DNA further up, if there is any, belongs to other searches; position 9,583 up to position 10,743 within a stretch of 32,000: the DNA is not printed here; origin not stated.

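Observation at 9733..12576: Operon pairing a ferredoxin-flavodoxin-SdhB-like fusion with an HdrB/SdhE-like protein, both stripped of their Fe-S cysteine ligands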

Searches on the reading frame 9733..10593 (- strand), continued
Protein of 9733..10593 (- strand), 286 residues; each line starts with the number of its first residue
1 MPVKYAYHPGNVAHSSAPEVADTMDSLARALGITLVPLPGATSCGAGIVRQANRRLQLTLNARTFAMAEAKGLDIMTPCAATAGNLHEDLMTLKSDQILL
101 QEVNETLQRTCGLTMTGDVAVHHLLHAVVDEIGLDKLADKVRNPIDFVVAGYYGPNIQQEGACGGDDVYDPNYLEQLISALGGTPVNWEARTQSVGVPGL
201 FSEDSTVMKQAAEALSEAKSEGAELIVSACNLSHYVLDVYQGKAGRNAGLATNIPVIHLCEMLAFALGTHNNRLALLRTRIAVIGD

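Call 68: fold_search(model_id=the predicted structure, library=pdb)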
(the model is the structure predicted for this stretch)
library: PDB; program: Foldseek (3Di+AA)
matches with E <= 10: 712; with E <= 0.001: 9
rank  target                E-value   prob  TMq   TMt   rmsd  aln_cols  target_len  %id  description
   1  8rvu_B                1.5e-18  1.00  0.85  0.86   2.7       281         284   28  CryoEM structure of the Elp-Hdr complex of Methanothermobacter marburgensis state 2 (composite structure) (released 2025-05-14)
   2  8rvy_B                7.7e-18  1.00  0.85  0.84   2.6       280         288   28  CryoEM structure of the Elp-Hdr complex of Methanothermobacter marburgensis state 1 (composite structure) (released 2025-05-14)
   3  8rwn_B                1.1e-17  1.00  0.85  0.86   2.8       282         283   28  CryoEM structure of the Hdr(ABC)2 subunits of the Elp-Hdr complex of Methanothermobacter marburgensis (released 2025-05-14)
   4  7bkb_B                1.7e-17  1.00  0.86  0.83   2.8       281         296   27  Formate dehydrogenase - heterodisulfide reductase - formylmethanofuran dehydrogenase complex from Methanospirillum hun (released 2021-09-29)
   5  5odc_B                4.0e-17  1.00  0.86  0.85   2.7       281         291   28  Heterodisulfide reductase / [NiFe]-hydrogenase complex from Methanothermococcus thermolithotrophicus at 2.3 A resoluti (released 2017-08-30)
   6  8rvy_b                4.0e-17  1.00  0.83  0.83   2.6       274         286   29  CryoEM structure of the Elp-Hdr complex of Methanothermobacter marburgensis state 1 (composite structure) (released 2025-05-14)
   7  3kwl                  3.8e-10  1.00  0.74  0.45   3.6       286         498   18  Crystal structure of a hypothetical protein from Helicobacter pylori (released 2010-12-01)
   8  9a6l_A                1.1e-04  1.00  0.64  0.75   4.8       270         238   13  Integrative model of LUTA-LUTB by crosslinking MS and deep learning (released 2024-09-18)
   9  9ojn                  2.2e-04  1.00  0.59  0.25  13.7       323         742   14  Structure of Mycobacterium smegmatis EtfD (released 2025-05-21)
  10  5evc_A                2.1e-03  0.98  0.33  0.38   9.9       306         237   14  Crystal structure of putative aspartate racemase from Salmonella Typhimurium complexed with sulfate and potassium (released 2015-12-02)
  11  2dwu_A                3.0e-03  0.98  0.34  0.36  10.7       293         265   14  Crystal Structure of Glutamate Racemase Isoform RacE1 from Bacillus anthracis (released 2007-06-19)
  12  6pii_A                4.0e-03  0.63  0.27  0.24  13.8       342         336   12  The evolving story of AtzT, a periplasmic binding protein (released 2019-11-13)
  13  5hj7_B                4.2e-03  0.95  0.31  0.33  11.1       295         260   12  Glutamate Racemase Mycobacterium tuberculosis (MurI) with bound D-glutamate, 2.3 Angstrom resolution, X-ray diffractio (released 2016-05-25)
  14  3s7z_B                5.5e-03  0.92  0.32  0.37  10.4       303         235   14  Crystal Structure of Putative Aspartate Racemase from Salmonella Typhimurium Complexed with Succinate (released 2011-10-05)
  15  3s81_A                5.8e-03  0.94  0.33  0.39  11.1       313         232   14  Crystal Structure of Putative Aspartate Racemase from Salmonella Typhimurium (released 2011-06-15)
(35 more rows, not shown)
